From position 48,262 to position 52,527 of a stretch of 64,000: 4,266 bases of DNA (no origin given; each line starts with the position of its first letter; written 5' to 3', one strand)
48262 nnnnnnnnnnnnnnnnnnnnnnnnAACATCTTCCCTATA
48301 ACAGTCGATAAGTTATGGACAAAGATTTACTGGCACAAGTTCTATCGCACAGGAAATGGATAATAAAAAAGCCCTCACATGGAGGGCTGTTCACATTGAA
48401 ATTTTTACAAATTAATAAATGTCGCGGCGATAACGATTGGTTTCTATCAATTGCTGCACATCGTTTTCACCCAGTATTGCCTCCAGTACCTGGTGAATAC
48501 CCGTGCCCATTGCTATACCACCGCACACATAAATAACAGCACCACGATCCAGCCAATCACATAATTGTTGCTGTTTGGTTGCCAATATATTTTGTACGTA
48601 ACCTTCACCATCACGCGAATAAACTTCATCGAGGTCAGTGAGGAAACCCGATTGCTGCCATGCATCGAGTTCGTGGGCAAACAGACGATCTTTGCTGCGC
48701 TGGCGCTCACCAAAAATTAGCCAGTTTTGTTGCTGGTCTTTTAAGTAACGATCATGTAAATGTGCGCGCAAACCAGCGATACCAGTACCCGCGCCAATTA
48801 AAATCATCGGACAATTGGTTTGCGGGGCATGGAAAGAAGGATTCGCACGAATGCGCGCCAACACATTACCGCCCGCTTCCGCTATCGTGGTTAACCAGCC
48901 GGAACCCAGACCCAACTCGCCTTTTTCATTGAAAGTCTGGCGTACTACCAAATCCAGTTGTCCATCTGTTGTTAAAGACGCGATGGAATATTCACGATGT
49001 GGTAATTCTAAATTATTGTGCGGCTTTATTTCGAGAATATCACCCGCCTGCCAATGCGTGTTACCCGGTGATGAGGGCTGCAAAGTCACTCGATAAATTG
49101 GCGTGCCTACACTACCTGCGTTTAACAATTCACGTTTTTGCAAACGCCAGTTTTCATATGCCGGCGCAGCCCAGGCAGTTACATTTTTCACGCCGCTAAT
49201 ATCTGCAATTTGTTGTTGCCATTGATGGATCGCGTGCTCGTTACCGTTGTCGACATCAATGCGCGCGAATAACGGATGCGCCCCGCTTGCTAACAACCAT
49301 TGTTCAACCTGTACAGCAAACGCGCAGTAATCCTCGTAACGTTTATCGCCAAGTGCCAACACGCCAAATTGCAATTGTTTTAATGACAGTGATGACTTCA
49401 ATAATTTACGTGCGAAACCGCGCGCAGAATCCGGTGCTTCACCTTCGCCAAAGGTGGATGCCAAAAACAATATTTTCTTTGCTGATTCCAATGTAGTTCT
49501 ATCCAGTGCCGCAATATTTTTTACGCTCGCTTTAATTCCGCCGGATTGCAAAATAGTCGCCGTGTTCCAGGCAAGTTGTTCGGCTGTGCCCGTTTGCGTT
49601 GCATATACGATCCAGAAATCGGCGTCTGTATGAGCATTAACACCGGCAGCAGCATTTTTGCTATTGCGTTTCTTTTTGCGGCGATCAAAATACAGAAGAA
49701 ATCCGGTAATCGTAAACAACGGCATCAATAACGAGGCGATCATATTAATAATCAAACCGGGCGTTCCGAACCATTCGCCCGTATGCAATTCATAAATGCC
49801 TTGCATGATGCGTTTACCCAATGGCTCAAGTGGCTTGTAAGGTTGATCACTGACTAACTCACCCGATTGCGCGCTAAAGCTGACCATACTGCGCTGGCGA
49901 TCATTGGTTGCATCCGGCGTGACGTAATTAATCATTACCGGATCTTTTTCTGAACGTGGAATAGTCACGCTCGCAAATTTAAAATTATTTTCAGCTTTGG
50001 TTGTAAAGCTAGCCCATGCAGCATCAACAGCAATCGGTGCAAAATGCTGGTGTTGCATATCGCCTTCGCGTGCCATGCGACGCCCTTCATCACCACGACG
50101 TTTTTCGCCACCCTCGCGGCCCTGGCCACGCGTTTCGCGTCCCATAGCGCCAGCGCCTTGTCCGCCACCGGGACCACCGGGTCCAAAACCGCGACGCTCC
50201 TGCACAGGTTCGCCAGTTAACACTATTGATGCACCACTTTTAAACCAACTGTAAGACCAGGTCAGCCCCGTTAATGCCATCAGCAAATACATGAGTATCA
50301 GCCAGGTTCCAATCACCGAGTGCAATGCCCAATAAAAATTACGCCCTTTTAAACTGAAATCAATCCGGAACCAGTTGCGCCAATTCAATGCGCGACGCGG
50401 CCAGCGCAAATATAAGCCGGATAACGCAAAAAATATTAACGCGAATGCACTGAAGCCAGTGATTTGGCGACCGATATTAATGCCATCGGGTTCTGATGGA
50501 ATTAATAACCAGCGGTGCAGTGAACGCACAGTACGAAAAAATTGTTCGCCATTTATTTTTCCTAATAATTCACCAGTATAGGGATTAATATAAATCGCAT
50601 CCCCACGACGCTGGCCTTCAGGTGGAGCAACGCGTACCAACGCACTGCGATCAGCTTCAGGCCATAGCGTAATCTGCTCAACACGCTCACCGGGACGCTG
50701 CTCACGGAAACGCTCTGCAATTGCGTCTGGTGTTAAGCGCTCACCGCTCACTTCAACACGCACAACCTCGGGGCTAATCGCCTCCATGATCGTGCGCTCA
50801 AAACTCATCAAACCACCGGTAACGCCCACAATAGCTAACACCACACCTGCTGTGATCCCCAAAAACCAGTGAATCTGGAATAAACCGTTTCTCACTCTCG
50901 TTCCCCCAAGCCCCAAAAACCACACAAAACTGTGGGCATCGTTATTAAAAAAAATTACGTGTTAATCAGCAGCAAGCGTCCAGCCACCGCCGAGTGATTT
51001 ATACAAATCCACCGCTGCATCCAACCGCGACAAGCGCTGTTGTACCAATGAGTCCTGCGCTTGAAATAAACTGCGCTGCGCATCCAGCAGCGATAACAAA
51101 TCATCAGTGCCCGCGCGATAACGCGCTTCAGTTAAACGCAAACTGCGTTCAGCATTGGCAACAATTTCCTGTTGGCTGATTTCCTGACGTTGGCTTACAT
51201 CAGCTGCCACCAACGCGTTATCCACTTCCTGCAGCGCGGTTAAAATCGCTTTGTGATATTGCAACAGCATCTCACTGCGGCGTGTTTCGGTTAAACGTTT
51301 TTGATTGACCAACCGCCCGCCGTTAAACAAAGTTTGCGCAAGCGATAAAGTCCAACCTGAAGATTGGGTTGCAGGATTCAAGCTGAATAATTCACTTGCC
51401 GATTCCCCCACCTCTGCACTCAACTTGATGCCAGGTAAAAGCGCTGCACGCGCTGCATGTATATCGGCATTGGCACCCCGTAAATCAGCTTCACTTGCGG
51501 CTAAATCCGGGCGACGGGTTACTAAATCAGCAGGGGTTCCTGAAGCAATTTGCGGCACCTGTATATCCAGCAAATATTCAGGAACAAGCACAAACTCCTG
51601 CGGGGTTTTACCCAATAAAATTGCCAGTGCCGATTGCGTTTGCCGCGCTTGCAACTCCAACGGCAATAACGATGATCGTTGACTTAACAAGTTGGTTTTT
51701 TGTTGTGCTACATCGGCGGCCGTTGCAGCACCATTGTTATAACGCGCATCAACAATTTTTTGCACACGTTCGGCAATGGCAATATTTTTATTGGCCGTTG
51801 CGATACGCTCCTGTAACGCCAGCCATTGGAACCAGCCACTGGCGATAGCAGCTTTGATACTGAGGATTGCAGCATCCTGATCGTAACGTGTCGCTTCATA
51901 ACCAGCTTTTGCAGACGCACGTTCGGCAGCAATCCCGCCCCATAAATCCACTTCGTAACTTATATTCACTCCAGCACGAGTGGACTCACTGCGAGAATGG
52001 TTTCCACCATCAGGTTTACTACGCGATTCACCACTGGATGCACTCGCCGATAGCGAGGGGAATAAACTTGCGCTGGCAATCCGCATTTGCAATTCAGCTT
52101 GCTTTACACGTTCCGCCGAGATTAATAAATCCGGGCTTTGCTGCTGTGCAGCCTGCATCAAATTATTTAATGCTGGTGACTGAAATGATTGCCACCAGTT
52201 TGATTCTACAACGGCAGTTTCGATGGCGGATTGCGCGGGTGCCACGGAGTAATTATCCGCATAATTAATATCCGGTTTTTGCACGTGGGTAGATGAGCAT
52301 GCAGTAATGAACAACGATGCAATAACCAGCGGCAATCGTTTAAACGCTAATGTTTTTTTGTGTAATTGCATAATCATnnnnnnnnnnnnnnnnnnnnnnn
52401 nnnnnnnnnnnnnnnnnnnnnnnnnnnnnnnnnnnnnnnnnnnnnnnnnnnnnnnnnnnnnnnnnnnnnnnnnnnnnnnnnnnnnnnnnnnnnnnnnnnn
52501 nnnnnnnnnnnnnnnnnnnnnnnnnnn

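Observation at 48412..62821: Fur-linked ten-gene cluster joining siderophore import, two membrane reductases and a MacAB-TolC pump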

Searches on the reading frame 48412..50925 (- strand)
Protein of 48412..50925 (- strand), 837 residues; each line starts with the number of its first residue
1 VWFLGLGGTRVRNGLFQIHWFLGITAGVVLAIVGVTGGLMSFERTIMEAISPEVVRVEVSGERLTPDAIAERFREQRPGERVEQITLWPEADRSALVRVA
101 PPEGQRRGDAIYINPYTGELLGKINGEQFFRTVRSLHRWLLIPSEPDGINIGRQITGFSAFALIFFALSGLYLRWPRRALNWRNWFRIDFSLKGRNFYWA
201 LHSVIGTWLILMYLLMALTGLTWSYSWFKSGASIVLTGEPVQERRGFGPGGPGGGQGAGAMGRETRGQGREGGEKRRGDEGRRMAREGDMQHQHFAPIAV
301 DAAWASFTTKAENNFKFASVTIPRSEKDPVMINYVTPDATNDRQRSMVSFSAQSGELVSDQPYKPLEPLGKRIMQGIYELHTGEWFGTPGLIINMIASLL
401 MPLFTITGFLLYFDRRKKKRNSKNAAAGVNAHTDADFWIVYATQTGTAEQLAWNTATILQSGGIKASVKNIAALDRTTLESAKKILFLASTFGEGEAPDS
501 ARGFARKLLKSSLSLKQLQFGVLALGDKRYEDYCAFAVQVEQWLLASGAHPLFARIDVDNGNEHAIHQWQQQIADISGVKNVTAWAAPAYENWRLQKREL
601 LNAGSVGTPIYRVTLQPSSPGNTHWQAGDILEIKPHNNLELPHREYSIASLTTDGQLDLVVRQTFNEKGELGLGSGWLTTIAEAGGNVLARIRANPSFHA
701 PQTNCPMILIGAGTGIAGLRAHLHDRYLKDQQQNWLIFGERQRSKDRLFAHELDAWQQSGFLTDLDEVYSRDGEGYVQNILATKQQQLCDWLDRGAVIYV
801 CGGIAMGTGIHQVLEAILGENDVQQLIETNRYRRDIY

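Call 3: search_protein_families(library=pfam, proteins=[window:48412-50925:-])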
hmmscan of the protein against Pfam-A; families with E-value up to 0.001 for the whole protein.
window:48412-50925:- (837 aa): 3 families
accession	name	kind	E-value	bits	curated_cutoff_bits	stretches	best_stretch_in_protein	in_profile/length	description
PF03929.21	PepSY_TM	-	4.2e-61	207.8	28.8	1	16-415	1-295/295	PepSY-associated TM region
PF00258.30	Flavodoxin_1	-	3.5e-24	86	25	1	439-569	1-143/143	Flavodoxin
PF00175.26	NAD_binding_1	-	9.1e-09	36.4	22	1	709-810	1-107/109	Oxidoreductase NAD-binding domain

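Call 4: search_protein_families(library=ncbifam, proteins=[window:48412-50925:-])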
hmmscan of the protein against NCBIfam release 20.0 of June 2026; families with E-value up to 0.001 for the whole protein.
window:48412-50925:- (837 aa): 19 families
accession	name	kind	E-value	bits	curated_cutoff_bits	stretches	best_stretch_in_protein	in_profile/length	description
TIGR01931.1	cysJ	equivalog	1.8e-56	192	668.15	2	641-834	381-594/597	assimilatory sulfite reductase (NADPH) flavoprotein subunit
NF008197.0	PRK10953.1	equivalog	5.6e-42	143.8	838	2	644-821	388-575/601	NADPH-dependent assimilatory sulfite reductase flavoprotein subunit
NF004859.0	PRK06214.1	equivalog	5.5e-32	111.1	432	1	641-832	323-534/539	sulfite reductase subunit alpha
NF006531.0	PRK09004.1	equivalog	1.8e-16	60.2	158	1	438-564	5-133/146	FMN-binding protein MioC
NF005989.0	PRK08105.1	equivalog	2.4e-16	60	160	1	439-563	6-130/149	flavodoxin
NF005587.0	PRK07308.1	equivalog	1.5e-10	41.5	138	1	439-564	6-129/147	flavodoxin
TIGR01753.1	flav_short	equivalog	1.8e-10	41.5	123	1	439-563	3-125/140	flavodoxin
NF040810.1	BenC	equivalog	1.8e-08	33.9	430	1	622-815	131-316/333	benzoate 1,2-dioxygenase electron transfer component BenC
NF005216.0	PRK06703.1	subfamily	2.7e-08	34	127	1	438-550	5-115/151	flavodoxin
NF004343.0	PRK05723.1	equivalog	6.1e-08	32.8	204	1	439-542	5-110/151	flavodoxin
NF006738.0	PRK09267.1-4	equivalog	2.8e-07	30.3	172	1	439-549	5-117/171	flavodoxin FldA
NF058510.1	bifunc_CpcD_PetH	exception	6.6e-07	28.4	635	1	597-824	132-386/405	bifunctional rod-capping linker CpcD/ferredoxin--NADP reductase PetH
TIGR01752.1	flav_long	equivalog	8.8e-07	28.6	146.75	1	439-534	4-97/167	flavodoxin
NF006739.0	PRK09267.1-5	subfamily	6.8e-06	25.9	175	1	439-541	6-106/168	flavodoxin FldA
NF045929.1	FNRPetHCyano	equivalog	9.5e-06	24.7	600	1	644-824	185-392/411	ferredoxin--NADP reductase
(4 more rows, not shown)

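Call 85: search_solved_structures(query=window:48412-50925:-, max_evalue=0.001)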
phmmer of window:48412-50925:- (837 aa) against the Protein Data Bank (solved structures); distinct sequences matched with E-value up to 0.001: 72 (the best 60 are shown).
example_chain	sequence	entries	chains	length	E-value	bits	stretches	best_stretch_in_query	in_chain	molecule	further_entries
6efv_A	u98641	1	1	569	1.5e-31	112.7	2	643-820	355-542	Sulfite reductase [NADPH] flavoprotein alpha-component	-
9c91_A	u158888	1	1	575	4.6e-28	101.1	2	643-820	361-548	Sulfite reductase [NADPH] flavoprotein alpha-component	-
9q05_A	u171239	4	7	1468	1.6e-23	86.1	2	437-582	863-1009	Nitric oxide synthase | Ferredoxin--NADP reductase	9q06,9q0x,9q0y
9q15_B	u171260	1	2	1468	1.6e-23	86.1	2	437-582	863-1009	Nitric oxide synthase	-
3qe2_A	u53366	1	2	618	2.2e-23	85.6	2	670-804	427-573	NADPH--cytochrome P450 reductase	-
5emn_A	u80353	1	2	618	2.2e-23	85.6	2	670-804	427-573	NADPH--cytochrome P450 reductase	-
5urh_A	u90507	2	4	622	3.7e-23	84.9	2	670-804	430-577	NADPH--cytochrome P450 reductase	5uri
5fa6_A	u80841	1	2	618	4e-23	84.8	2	670-804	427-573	NADPH--cytochrome P450 reductase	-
3qfc_A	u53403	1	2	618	4.2e-23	84.7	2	672-804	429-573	NADPH--cytochrome P450 reductase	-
3es9_A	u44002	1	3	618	4.4e-23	84.6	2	670-804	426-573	NADPH--cytochrome P450 reductase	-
3wkt_A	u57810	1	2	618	4.4e-23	84.6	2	670-804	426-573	NADPH-cytochrome P450 reductase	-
1amo_A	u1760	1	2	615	4.8e-23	84.5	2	670-804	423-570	NADPH-CYTOCHROME P450 REDUCTASE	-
1ja0_A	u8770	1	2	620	4.9e-23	84.5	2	670-804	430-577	NADPH-Cytochrome P450 Reductase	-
4yaf_A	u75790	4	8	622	4.9e-23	84.5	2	670-804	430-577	NADPH--cytochrome P450 reductase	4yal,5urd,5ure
7l18_AAA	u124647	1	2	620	4.9e-23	84.5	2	670-804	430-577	NADPH--cytochrome P450 reductase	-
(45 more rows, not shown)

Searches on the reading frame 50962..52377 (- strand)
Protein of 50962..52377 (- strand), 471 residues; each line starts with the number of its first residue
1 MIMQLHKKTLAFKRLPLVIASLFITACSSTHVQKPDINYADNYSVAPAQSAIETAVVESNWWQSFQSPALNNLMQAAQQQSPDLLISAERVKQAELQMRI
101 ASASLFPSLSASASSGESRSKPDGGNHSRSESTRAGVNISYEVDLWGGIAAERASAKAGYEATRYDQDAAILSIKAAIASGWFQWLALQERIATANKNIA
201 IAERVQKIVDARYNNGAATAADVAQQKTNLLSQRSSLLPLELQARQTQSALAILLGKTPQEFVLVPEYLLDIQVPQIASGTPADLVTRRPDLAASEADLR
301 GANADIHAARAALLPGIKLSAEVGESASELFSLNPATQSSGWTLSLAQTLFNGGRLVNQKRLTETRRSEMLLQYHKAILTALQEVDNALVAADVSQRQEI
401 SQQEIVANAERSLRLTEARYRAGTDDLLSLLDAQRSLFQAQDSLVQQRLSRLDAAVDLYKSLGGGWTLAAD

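Call 3: search_protein_families(library=pfam, proteins=[window:50962-52377:-])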
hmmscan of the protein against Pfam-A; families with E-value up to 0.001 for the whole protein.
window:50962-52377:- (471 aa): 1 family
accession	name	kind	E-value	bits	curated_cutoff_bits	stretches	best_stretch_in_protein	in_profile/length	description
PF02321.23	OEP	-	8.3e-57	192.5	22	2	70-256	1-187/187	Outer membrane efflux protein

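Call 4: search_protein_families(library=ncbifam, proteins=[window:50962-52377:-])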
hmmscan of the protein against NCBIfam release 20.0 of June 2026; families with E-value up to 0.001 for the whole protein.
window:50962-52377:- (471 aa): 11 families
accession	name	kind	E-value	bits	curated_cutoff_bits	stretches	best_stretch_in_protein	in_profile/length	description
TIGR01845.1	outer_NodT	subfamily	6.7e-100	335.1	210.05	1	19-465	2-460/460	efflux transporter outer membrane subunit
NF033143.1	efflux_OM_AdeK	equivalog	5.3e-49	167.3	900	1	21-466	17-462/480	multidrug efflux RND transporter AdeIJK outer membrane channel subunit AdeK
NF047721.1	ToxDrgExpTdeA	equivalog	2.7e-44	151.8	550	1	53-465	42-452/455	toxin/drug exporter TdeA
NF007347.1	PRK09837.1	subfamily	7.3e-44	150.4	598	1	12-467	4-460/461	Cu(I)/Ag(I) efflux RND transporter outer membrane protein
NF033142.1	efflux_OM_AdeC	exception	2.1e-43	148.6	975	1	17-466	11-462/465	multidrug efflux RND transporter AdeABC outer membrane channel subunit AdeC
TIGR01844.1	type_I_sec_TolC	subfamily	6.5e-36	124.2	225.15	1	70-462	5-397/414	TolC family outer membrane protein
NF008524.1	PRK11459.1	equivalog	7.6e-25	87.6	650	1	22-466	17-476/478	multidrug resistance outer membrane protein MdtQ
NF007390.0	PRK09915.1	equivalog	3.3e-23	82.1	597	1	58-467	57-480/488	MdtP family multidrug efflux transporter outer membrane subunit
NF007002.0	PRK09465.1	equivalog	3.6e-15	55.5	495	3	357-463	321-424/460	outer membrane channel protein TolC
NF052390.1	efflux_OMP_AbuO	equivalog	1.3e-08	34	700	1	56-235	230-410/447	multidrug efflux outer membrane protein AbuO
NF045679.1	DiMtlExpIhpA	equivalog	4.3e-08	32.2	650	1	64-442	27-392/424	divalent metal ion exporter subunit IhpA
